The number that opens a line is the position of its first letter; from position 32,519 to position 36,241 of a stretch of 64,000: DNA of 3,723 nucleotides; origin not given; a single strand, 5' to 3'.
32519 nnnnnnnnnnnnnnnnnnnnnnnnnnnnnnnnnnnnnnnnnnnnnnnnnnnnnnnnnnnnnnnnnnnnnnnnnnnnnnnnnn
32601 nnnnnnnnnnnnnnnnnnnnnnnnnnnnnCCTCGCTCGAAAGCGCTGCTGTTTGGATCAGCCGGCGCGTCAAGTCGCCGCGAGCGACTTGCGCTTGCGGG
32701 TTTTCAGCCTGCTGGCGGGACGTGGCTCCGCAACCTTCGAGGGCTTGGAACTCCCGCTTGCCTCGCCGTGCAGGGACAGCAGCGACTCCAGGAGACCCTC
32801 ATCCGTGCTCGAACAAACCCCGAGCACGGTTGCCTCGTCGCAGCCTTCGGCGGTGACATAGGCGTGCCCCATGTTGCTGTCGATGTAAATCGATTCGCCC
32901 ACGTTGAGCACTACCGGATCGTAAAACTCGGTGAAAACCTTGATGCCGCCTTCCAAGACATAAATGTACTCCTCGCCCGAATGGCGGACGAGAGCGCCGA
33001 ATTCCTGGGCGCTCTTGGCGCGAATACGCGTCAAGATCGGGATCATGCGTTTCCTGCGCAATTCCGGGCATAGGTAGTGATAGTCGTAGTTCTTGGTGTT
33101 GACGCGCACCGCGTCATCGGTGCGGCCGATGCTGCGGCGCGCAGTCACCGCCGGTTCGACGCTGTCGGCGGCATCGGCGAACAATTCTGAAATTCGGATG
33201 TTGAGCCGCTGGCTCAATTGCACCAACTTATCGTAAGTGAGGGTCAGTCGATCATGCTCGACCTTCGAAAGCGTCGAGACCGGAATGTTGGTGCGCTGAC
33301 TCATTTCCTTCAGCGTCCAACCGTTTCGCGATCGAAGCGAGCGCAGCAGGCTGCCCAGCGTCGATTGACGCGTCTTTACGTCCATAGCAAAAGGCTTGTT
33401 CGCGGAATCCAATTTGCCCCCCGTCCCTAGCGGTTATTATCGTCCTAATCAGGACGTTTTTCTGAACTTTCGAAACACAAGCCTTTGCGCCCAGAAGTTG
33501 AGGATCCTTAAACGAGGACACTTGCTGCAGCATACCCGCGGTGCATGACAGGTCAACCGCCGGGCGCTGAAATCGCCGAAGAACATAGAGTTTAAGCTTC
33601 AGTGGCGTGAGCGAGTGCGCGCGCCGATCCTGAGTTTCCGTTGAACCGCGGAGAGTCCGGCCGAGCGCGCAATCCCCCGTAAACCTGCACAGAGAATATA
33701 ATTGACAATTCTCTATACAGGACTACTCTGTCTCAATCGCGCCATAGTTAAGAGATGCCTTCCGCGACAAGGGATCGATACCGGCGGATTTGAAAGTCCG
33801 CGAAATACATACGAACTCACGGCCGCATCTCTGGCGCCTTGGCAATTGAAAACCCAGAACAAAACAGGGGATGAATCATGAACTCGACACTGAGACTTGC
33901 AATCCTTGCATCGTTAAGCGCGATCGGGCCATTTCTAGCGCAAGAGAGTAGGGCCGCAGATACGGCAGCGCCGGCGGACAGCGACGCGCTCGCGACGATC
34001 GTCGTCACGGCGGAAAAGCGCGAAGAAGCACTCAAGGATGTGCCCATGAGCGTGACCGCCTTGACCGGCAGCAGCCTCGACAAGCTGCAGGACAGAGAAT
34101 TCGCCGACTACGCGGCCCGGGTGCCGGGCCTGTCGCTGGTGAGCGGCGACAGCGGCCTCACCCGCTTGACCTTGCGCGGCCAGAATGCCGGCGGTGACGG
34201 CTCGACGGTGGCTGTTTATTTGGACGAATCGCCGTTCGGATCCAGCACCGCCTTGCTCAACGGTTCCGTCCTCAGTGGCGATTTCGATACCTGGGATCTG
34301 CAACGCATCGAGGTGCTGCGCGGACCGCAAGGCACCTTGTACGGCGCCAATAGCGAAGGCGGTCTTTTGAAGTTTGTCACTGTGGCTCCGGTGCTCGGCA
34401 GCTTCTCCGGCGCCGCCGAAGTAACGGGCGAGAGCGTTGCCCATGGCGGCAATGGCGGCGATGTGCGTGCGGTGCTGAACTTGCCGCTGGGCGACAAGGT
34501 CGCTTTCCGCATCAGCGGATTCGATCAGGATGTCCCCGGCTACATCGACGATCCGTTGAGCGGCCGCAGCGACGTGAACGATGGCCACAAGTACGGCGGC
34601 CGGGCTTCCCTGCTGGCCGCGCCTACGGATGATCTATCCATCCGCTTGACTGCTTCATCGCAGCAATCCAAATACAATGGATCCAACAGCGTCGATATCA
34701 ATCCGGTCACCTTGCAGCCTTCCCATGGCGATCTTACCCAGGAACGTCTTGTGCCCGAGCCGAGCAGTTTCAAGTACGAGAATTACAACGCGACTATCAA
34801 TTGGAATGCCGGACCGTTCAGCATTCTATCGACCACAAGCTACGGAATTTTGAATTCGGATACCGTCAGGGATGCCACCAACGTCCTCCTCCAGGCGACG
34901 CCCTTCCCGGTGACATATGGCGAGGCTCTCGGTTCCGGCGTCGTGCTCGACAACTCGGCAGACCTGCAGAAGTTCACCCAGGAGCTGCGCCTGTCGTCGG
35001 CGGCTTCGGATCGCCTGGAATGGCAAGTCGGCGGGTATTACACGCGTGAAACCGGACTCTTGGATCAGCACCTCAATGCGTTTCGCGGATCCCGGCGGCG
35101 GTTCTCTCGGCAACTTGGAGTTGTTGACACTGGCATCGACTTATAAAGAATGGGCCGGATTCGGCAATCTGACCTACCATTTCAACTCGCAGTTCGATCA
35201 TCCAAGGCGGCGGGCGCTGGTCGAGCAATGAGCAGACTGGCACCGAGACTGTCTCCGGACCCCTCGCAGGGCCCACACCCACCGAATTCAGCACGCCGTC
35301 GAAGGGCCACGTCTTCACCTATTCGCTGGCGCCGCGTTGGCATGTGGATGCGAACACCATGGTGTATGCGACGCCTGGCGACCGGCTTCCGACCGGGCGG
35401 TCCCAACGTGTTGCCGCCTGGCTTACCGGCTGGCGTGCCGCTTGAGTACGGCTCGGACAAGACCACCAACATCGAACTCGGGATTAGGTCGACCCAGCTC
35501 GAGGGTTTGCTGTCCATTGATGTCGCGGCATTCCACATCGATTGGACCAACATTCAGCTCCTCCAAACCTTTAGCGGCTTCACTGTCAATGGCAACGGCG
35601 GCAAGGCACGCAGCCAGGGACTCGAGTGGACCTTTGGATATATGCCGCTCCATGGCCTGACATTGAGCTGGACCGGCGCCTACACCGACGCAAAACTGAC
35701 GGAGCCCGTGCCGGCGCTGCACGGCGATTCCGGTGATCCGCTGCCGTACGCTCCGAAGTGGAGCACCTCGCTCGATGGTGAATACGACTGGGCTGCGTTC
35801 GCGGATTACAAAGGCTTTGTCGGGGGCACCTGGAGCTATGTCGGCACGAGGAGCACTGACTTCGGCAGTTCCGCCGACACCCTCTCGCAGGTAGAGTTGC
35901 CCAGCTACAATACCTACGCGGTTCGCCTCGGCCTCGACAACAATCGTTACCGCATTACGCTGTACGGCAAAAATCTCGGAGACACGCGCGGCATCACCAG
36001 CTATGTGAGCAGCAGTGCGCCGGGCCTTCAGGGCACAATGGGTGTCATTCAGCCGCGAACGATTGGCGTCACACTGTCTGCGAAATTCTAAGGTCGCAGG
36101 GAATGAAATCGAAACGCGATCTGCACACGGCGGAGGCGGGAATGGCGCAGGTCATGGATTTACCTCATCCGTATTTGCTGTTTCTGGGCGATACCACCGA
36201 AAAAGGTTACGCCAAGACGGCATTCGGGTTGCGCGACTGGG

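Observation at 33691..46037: Eight-gene operon combining DgcN/DgcA with three DD-peptidase-fold hydrolases, a POT permease, a YkvI-like permease and a TonB-dependent receptor: a putative D-Glu peptide / peptidoglycan-fragment salvage pathway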

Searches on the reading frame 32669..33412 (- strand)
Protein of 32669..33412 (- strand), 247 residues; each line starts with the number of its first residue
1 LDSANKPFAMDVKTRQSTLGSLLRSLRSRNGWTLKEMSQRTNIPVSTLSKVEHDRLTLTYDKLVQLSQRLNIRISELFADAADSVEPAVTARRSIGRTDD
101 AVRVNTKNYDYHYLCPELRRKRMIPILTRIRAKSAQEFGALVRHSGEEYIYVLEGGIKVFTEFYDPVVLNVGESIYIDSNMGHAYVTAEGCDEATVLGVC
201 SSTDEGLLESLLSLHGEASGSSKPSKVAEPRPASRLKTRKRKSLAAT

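Call 5: search_protein_families(library=pfam, proteins=[window:32669-33412:-], max_evalue=0.001)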
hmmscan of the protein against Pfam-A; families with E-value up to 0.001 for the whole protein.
window:32669-33412:- (247 aa): 7 families
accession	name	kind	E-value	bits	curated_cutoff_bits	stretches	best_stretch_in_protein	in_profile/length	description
PF12844.13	HTH_19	-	1.2e-09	38.4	30.2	1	20-79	1-60/64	Helix-turn-helix domain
PF07883.17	Cupin_2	-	2.2e-08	34.1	27.2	1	142-196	14-66/70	Cupin domain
PF01381.28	HTH_3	-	3.1e-08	34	23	1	23-77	1-55/55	Helix-turn-helix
PF13560.12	HTH_31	-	9.6e-08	32.7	27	1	19-67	2-51/64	Helix-turn-helix domain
PF13443.12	HTH_26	-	2.5e-06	28.1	22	1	23-79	2-59/63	Cro/C1-type HTH DNA-binding domain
PF13413.12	HTH_25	-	6.7e-05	23.1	24.6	1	22-56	1-35/62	Helix-turn-helix domain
PF12651.13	RHH_3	-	0.00044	20.6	21.6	0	60-77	14-31/44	Ribbon-helix-helix domain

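Call 6: search_protein_families(library=ncbifam, proteins=[window:32669-33412:-], max_evalue=0.001)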
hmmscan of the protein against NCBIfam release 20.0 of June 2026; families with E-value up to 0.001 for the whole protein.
window:32669-33412:- (247 aa): 7 families
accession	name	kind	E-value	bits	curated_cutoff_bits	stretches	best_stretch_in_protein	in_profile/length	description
NF007408.0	PRK09943.1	equivalog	1.6e-08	34.3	211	1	18-187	7-168/185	HTH-type transcriptional regulator PuuR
NF041677.1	trans_regClgR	equivalog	3.3e-07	30.4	170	1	18-92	8-82/113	transcriptional regulator ClgR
TIGR03070.1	couple_hipB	subfamily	1.4e-05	24.9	71.65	1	18-73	2-57/58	type II toxin-antitoxin system Y4mF family antitoxin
TIGR00270.2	TIGR00270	equivalog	9.6e-05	22.2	110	1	21-81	78-138/159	multiprotein bridging factor aMBF1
NF041534.1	rodZ_Strepcoccus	equivalog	0.00011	21.5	375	1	15-55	2-42/275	cytoskeleton protein RodZ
NF006015.0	PRK08154.1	subfamily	0.00058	19.1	204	1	16-100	28-112/314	anaerobic benzoate catabolism transcriptional regulator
NF041951.1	phage_RstR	subfamily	0.00088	19.5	80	0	21-83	5-67/108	RstR family transcriptional repressor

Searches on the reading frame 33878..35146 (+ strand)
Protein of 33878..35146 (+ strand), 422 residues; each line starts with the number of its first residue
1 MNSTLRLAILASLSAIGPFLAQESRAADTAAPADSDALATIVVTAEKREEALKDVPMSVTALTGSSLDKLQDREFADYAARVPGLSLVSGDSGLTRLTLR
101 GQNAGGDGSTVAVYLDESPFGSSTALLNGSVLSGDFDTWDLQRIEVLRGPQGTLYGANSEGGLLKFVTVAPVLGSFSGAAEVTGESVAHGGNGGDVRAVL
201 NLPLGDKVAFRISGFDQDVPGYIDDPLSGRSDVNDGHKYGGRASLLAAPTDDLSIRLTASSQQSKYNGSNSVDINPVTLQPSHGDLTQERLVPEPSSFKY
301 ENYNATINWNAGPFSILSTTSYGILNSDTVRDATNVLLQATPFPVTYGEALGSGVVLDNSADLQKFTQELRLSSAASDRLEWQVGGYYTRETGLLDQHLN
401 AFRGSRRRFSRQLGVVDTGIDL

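Call 5: search_protein_families(library=pfam, proteins=[window:33878-35146:+], max_evalue=0.001)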
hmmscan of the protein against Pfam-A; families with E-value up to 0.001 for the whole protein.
window:33878-35146:+ (422 aa): 1 family
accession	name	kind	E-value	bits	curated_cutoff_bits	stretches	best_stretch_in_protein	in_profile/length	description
PF07715.20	Plug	-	7e-18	65.5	23.9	1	52-162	2-106/107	TonB-dependent Receptor Plug Domain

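Call 6: search_protein_families(library=ncbifam, proteins=[window:33878-35146:+], max_evalue=0.001)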
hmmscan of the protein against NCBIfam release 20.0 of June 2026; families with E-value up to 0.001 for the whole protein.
window:33878-35146:+ (422 aa): 20 families
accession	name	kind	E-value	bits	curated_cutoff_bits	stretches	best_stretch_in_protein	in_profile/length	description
TIGR01783.1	TonB-siderophor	subfamily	3.3e-14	52.5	223.5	1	54-225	1-161/649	TonB-dependent siderophore receptor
NF010010.0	PRK13483.1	equivalog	5.3e-14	51.1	927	1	27-362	22-347/660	ligand-gated channel protein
TIGR01785.1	TonB-hemin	subfamily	1.5e-13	50.1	316.85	1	39-171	2-131/677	TonB-dependent heme/hemoglobin receptor family protein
TIGR01779.1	TonB-B12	equivalog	1.9e-12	46.5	599.7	1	30-171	25-156/614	TonB-dependent vitamin B12 receptor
NF007478.2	PRK10064.1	equivalog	2.2e-10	39.4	745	1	33-169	25-158/663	catecholate siderophore receptor CirA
NF010011.0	PRK13484.1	equivalog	2.9e-09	35.7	1197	1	33-195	25-185/682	IreA family TonB-dependent siderophore receptor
TIGR01786.1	TonB-hemlactrns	subfamily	6.8e-09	34.6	323.75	1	40-170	2-135/719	TonB-dependent hemoglobin/transferrin/lactoferrin family receptor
NF007926.1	PRK10641.1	equivalog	2.5e-08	32.9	836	1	31-169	20-154/617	TonB-dependent vitamin B12 receptor BtuB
NF047944.1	FoxamRcptFoxA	equivalog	7.9e-08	31.1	1300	1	7-218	7-209/697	ferrioxamine B receptor FoxA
NF010048.1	PRK13524.1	subfamily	2.9e-07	29.3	493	1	24-214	26-222/744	FepA family TonB-dependent siderophore receptor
NF010038.0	PRK13513.1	equivalog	5.1e-07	28.6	942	1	30-168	27-164/659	ligand-gated channel protein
NF050067.1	TonBEntbctnRecCfrA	equivalog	9.5e-07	27.5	1200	1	30-168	18-157/698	TonB-dependent ferric enterobactin receptor CfrA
NF007465.0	PRK10044.1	equivalog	1.8e-06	26.4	803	1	37-172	61-190/726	ferrichrome porin FhuA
NF010651.0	PRK14050.1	equivalog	1.7e-05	23.1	884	1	24-171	49-188/730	TonB-dependent siderophore receptor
NF038289.1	Zn_piracy_ZnuD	exception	2.4e-05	23.2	950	1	33-224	25-210/685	zinc piracy TonB-dependent receptor ZnuD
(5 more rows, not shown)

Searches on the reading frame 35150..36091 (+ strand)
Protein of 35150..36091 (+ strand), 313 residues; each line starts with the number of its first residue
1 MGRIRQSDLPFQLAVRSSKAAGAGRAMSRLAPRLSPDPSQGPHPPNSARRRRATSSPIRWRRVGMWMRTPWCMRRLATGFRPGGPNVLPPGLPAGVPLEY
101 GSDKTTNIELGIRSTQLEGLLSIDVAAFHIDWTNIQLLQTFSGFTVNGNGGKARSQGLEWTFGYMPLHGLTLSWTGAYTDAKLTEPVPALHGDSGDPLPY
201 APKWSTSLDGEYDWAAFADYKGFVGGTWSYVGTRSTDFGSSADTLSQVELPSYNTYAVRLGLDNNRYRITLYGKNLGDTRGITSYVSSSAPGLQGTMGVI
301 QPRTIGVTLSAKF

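Call 5: search_protein_families(library=pfam, proteins=[window:35150-36091:+], max_evalue=0.001)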
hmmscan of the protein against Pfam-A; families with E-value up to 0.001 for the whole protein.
window:35150-36091:+ (313 aa): 0 families

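Call 6: search_protein_families(library=ncbifam, proteins=[window:35150-36091:+], max_evalue=0.001)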
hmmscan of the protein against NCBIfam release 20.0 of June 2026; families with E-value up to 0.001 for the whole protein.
window:35150-36091:+ (313 aa): 1 family
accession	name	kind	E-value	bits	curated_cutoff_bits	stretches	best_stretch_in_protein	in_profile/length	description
TIGR01783.1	TonB-siderophor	subfamily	4.5e-16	58.6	223.5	1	103-313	452-649/649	TonB-dependent siderophore receptor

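Call 32: search_protein_families(library=pfam, proteins=[window:35150-36091:+], max_evalue=10)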
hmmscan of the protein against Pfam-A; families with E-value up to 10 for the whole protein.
window:35150-36091:+ (313 aa): 0 families
